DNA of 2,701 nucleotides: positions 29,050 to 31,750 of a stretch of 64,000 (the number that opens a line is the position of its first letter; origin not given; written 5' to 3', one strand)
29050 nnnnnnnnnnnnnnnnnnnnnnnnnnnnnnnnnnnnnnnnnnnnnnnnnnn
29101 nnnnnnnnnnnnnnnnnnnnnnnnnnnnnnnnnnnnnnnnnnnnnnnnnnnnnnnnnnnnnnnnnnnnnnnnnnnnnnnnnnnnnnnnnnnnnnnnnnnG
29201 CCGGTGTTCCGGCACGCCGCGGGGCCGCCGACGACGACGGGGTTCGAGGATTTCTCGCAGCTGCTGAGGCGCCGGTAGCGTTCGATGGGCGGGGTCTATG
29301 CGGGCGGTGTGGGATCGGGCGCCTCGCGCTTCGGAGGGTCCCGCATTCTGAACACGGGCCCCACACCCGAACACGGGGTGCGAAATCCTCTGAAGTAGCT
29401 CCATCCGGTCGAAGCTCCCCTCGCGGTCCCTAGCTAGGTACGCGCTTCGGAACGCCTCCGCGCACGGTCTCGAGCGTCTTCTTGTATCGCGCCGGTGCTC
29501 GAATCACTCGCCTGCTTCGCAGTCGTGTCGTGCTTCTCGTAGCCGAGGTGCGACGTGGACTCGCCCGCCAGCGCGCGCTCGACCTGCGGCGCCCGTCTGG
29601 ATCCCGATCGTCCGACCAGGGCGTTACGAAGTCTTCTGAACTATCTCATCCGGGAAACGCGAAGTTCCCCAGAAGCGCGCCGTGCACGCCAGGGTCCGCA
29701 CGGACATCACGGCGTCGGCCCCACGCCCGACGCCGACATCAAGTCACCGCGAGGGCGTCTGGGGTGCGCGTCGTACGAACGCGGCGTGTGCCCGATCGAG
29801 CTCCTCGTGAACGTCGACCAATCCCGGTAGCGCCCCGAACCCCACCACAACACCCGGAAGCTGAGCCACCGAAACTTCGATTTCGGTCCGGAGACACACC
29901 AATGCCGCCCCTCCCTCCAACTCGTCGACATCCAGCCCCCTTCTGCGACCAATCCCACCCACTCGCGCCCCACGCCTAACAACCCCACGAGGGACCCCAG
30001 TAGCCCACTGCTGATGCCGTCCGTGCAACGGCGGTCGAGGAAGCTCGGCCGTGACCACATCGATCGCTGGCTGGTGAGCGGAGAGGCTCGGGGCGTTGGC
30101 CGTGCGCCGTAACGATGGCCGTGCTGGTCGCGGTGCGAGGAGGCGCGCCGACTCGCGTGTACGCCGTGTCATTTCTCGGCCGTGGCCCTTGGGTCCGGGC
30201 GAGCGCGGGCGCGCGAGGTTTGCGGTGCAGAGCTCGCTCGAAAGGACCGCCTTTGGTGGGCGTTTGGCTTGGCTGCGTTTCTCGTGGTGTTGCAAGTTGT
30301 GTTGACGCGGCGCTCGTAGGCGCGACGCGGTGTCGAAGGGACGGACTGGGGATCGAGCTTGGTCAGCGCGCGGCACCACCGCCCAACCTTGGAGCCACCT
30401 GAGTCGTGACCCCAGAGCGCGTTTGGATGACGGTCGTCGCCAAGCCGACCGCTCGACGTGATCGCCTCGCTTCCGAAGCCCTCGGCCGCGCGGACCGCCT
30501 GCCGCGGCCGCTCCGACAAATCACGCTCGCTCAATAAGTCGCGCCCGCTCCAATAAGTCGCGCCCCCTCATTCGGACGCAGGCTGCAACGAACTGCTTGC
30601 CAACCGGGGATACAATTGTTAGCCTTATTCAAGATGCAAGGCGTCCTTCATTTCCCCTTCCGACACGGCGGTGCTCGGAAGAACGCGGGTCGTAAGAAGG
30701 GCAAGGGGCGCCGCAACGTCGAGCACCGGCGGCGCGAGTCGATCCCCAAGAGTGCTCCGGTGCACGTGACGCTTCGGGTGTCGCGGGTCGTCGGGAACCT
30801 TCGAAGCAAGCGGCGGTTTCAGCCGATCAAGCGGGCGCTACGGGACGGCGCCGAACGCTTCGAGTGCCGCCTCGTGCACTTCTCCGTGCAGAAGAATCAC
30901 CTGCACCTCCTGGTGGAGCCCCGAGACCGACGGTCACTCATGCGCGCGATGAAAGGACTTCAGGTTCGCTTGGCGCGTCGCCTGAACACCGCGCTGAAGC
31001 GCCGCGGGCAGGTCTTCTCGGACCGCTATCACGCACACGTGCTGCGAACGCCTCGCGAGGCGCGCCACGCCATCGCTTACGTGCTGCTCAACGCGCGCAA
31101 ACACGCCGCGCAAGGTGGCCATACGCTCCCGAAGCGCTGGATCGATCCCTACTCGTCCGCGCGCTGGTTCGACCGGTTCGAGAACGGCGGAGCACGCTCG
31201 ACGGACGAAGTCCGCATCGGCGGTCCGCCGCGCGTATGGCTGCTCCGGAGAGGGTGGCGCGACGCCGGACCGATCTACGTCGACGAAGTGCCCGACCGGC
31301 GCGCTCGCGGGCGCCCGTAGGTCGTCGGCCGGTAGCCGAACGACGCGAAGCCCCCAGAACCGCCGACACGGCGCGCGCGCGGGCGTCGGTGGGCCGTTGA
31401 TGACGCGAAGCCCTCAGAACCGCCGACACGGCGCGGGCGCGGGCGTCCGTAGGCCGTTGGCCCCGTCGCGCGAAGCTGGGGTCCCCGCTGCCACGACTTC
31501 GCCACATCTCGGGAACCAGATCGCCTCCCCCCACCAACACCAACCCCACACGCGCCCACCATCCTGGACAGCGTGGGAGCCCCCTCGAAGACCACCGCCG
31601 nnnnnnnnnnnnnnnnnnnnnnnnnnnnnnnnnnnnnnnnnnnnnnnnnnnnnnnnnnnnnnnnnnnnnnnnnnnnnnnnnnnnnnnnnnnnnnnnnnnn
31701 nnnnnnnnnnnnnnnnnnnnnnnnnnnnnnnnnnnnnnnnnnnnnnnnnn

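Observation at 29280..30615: About 1.3 kb without credible coding capacity, containing a duplicated 35-nt motif and small hairpins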

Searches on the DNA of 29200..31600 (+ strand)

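Call 59: search_rna_families(source=window, start=29200, end=31600, threshold=evalue, max_evalue=10)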
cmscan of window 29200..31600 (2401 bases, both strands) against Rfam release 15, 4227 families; matches with E-value up to 10: 0.
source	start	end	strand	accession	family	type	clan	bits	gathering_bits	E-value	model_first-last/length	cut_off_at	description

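Call 86: build_rna_model(alignment_id=A2, structure=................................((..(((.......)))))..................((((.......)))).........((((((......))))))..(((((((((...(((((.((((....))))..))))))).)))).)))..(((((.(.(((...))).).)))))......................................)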
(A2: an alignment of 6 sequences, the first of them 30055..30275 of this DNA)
Model R1 built from alignment A2 (6 sequences, 226 columns); structure: as given.
model positions 222; base pairs 42; branch points 4; effective number of sequences 2.21; information 0.59 bits per position. Calibrated on 0.2 Mb of random sequence (short: E-values are rough).
structure used (alignment columns):
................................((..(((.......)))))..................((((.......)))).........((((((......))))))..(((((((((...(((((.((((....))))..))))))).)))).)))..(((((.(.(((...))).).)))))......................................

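Call 87: search_with_rna_model(model_id=R1, sources=[window, L005, L006, L008, L009, L010, L091, L093, L094, L096, L011, L012, L014, L015, L017, L018, L020, L021, L023, L025, L026, L028, L029, L031, L032, L033, L034, L035, L036, L038, L041, L042, L043, L047, L048, L049, L050, L052, L053, L055, L056, L057, L060, L061, L065, L066, L068, L070, L072, L073, L074, L076, L078, L081, L082, L083, L084, L086, L087, L089], max_evalue=5)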
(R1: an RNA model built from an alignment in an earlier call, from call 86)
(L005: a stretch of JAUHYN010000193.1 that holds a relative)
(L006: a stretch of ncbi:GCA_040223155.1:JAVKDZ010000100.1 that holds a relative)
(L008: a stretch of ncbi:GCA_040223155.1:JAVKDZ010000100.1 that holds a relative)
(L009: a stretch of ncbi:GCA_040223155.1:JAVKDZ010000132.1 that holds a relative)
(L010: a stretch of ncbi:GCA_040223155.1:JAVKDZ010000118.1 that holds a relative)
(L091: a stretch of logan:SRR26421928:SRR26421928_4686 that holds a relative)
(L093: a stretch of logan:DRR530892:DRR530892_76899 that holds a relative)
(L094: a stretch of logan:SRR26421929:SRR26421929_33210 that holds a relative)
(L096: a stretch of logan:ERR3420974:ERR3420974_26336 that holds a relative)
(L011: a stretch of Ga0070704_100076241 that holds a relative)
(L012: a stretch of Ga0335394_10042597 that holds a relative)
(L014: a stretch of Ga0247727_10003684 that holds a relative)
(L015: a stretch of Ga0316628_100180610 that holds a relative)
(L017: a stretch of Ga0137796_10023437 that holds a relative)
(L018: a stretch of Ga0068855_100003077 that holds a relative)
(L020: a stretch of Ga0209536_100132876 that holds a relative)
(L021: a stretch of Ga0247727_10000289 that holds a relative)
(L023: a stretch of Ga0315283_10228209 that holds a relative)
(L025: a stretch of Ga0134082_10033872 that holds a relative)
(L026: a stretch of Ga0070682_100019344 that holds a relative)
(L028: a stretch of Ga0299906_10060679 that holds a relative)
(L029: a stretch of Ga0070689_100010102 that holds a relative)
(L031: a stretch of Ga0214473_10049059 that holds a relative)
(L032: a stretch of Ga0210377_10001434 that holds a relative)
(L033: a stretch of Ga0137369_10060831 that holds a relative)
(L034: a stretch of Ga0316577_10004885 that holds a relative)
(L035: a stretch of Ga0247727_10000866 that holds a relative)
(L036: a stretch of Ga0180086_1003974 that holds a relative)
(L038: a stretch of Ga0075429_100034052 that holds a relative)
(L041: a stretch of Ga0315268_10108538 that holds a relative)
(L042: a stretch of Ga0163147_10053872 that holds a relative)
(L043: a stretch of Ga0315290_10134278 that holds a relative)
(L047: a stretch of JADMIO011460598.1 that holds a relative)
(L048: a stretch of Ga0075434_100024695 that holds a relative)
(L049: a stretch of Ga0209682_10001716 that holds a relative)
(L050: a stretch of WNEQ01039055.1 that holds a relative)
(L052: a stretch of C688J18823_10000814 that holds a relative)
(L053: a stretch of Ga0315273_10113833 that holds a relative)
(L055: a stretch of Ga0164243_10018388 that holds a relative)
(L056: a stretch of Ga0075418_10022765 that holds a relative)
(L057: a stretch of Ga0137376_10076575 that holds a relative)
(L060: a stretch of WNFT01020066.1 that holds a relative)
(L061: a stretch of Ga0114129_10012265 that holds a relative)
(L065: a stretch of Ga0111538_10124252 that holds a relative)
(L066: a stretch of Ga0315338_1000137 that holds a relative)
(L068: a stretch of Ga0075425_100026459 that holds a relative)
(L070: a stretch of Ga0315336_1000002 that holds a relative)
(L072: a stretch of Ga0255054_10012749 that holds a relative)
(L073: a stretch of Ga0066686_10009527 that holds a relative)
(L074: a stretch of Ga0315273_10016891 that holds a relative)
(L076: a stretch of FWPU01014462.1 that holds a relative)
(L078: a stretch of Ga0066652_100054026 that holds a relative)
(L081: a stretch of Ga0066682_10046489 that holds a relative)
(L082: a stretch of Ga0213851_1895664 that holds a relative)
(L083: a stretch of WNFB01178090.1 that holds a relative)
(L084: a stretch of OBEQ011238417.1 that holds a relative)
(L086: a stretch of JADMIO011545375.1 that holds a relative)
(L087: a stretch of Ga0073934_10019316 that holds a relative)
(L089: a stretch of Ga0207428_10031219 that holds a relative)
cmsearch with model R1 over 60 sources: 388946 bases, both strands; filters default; matches with E-value up to 5: 78.
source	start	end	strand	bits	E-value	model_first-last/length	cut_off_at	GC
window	30055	30275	+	204.9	8.3e-55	1-222/222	no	0.7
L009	810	1030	+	199.2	3.2e-53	1-222/222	no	0.74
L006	4992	5213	+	198.1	6.4e-53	1-222/222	no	0.73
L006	5288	5501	+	172.4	8.3e-46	1-222/222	no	0.68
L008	5807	6015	+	134.3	2.9e-35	1-222/222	no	0.62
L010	5629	5832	+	116.4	2.7e-30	1-222/222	no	0.75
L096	445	610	+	51.2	2.9e-12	1-222/222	no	0.67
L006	4387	4509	+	40.3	3e-09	1-222/222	no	0.71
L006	4684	4830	+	18.2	0.004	1-222/222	no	0.65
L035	1265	1297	+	14.4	0.045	117-149/222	no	0.76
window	48098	48158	-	12.4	0.16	1-222/222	no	0.67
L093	7746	7847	-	11.7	0.25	1-222/222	no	0.62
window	24277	24341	+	11.6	0.27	1-222/222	no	0.68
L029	6389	6431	+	11.4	0.31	112-155/222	no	0.74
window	39259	39310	-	11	0.39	1-222/222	no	0.63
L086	1100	1145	+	11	0.39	112-155/222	no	0.78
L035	917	973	+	10.4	0.6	1-222/222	no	0.79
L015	820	885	+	10.1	0.71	1-222/222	no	0.62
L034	239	285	-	10.1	0.72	1-222/222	no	0.77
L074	1761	1812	+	9.9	0.79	1-222/222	no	0.6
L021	6901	6976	-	9.9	0.81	1-222/222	no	0.75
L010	8560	8754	-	9.9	0.83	1-222/222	no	0.67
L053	3107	3139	-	9.8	0.87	116-150/222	no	0.79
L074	3412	3441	-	9.7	0.91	158-184/222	no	0.83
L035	6212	6246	+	9.6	0.95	116-150/222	no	0.83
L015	1471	1562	+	9.6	0.96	1-222/222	no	0.64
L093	7627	7651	-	9.6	0.98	160-184/222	no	0.88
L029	3444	3506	-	9.5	1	1-222/222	no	0.7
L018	2159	2188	-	9.3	1.2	51-80/222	no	0.73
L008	7129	7170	+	9.1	1.3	1-222/222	no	0.69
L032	5975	6018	-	9.1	1.3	112-155/222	no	0.75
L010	5022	5073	+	9.1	1.3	1-222/222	no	0.77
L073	2068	2118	+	8.9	1.5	1-222/222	no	0.73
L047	184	337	-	8.8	1.6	1-222/222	no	0.7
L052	2773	2849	+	8.7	1.7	1-222/222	no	0.6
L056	1493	1579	-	8.6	1.8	1-222/222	no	0.62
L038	1585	1604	+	8.6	1.8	88-107/222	no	0.8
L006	7499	7545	+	8.6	1.9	1-222/222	no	0.74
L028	159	300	-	8.5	1.9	1-222/222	no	0.66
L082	6375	6435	+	8.5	2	1-222/222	no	0.62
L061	4202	4228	+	8.5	2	158-184/222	no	0.7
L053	1827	1936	+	8.4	2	1-222/222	no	0.7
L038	3919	3977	+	8.4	2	1-222/222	no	0.73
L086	1249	1274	+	8.4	2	121-146/222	no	0.73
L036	2244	2327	-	8.3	2.2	1-222/222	no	0.69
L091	1847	1862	+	8.2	2.4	91-106/222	no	0.75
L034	697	776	-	8.2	2.4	1-222/222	no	0.65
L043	1199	1284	+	7.8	3.1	113-153/222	no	0.69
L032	3302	3321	-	7.8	3.2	89-107/222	no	0.8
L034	4464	4522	+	7.8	3.2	1-222/222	no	0.69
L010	1167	1204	-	7.7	3.3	114-152/222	no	0.82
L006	5581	5626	+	7.7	3.3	112-155/222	no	0.72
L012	4196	4265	-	7.7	3.3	1-222/222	no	0.63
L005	5395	5433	-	7.6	3.4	1-222/222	no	0.67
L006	8414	8462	+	7.6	3.5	1-222/222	no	0.69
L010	9374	9434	-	7.6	3.6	1-222/222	no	0.74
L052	6256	6276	+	7.5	3.6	124-144/222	no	0.76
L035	824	889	+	7.5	3.7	1-222/222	no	0.67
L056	482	555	-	7.5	3.8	1-222/222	no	0.74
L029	6383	6412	-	7.4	4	118-147/222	no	0.77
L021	7688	7825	+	7.4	4.1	31-197/222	no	0.7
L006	5673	5727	+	7.3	4.3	1-222/222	no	0.56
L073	2688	2741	+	7.2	4.4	1-222/222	no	0.65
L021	7488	7508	-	7.2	4.5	87-107/222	no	0.81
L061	6300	6448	+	7.2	4.6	1-222/222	no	0.73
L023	1639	1670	+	7.2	4.6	1-222/222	no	0.72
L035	5885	5928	+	7.1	4.6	1-222/222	no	0.64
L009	7136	7183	-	7.1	4.9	1-222/222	no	0.79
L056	1035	1080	-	7.1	4.9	110-157/222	no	0.85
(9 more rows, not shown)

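Call 91: search_dna_similar(query=window:29279-30633:+, collection=plasmids, mode=distant, max_evalue=0.001, max_rows=8)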
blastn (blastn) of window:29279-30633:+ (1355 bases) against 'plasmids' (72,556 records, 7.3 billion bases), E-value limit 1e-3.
Records with a match: 6; places in all: 13; records where one place covers at least 80% of the query: 0.
Best place of each record, by identity: 80-90% 6.
By first word of the organism name: Streptomyces 5; Burkholderia 1.
By predicted mobility (MOB-suite, as given by PLSDB): non-mobilizable 4; mobilizable 2.
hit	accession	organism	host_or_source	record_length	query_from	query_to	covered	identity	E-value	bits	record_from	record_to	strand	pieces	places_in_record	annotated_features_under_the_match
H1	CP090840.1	Streptomyces viridifaciens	Whole organism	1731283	246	297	4%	82.7%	7e-4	55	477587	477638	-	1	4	IS256 family transposase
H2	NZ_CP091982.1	Burkholderia vietnamiensis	Homo sapiens,clinical isolate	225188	255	304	4%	84.0%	2e-4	55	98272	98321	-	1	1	IS256 family transposase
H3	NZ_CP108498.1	Streptomyces sp. NBC_01240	-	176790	249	297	4%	83.7%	7e-4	54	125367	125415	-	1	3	transposase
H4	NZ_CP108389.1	Streptomyces sp. NBC_01321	-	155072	249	297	4%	83.7%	7e-4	54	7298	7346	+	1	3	none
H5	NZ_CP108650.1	Streptomyces sp. NBC_01108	-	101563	249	297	4%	83.7%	7e-4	54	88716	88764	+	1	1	none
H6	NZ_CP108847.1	Streptomyces sp. NBC_00846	-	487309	249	297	4%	83.7%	7e-4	54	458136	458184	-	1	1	IS256 family transposase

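Call 92: search_dna_similar(query=window:29279-30633:+, collection=phages, mode=distant, max_evalue=0.001, max_rows=8)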
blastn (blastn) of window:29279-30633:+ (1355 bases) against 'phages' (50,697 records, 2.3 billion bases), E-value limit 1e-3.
No match.

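Call 95: get_annotated_region(hit=H2, flank=1500)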
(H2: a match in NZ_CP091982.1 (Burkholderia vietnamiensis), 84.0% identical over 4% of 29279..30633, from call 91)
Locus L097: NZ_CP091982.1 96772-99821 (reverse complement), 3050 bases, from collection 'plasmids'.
description: Burkholderia vietnamiensis strain FDAARGOS_721 plasmid unnamed, complete sequence
organism: Burkholderia vietnamiensis (NCBI taxid 60552)
taxonomy: Bacteria; Pseudomonadota; Betaproteobacteria; Burkholderiales; Burkholderiaceae; Burkholderia; Burkholderia vietnamiensis
host: -; source: Homo sapiens,clinical isolate; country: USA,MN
typing (MOB-suite, as given by PLSDB): non-mobilizable; replicon rep_cluster_1398; mating-pair formation MPF_F
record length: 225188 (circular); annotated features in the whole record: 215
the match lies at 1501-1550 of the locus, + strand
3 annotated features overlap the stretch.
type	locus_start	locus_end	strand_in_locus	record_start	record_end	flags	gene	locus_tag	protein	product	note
CDS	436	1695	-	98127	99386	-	-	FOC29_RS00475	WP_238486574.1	IS256 family transposase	-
CDS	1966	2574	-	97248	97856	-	-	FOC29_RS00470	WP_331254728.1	hypothetical protein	-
CDS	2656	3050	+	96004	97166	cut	-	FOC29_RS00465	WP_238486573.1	IS3 family transposase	-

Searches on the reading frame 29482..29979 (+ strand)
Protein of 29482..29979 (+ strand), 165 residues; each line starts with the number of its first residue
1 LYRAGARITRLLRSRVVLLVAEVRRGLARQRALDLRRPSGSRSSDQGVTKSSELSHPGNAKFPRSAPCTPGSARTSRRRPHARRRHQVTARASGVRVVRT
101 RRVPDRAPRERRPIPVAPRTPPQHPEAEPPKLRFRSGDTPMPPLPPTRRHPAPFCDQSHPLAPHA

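Call 9: search_protein_families(library=pfam, proteins=[window:29482-29979:+], max_evalue=0.01)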
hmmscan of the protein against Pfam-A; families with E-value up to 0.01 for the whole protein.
window:29482-29979:+ (165 aa): 0 families
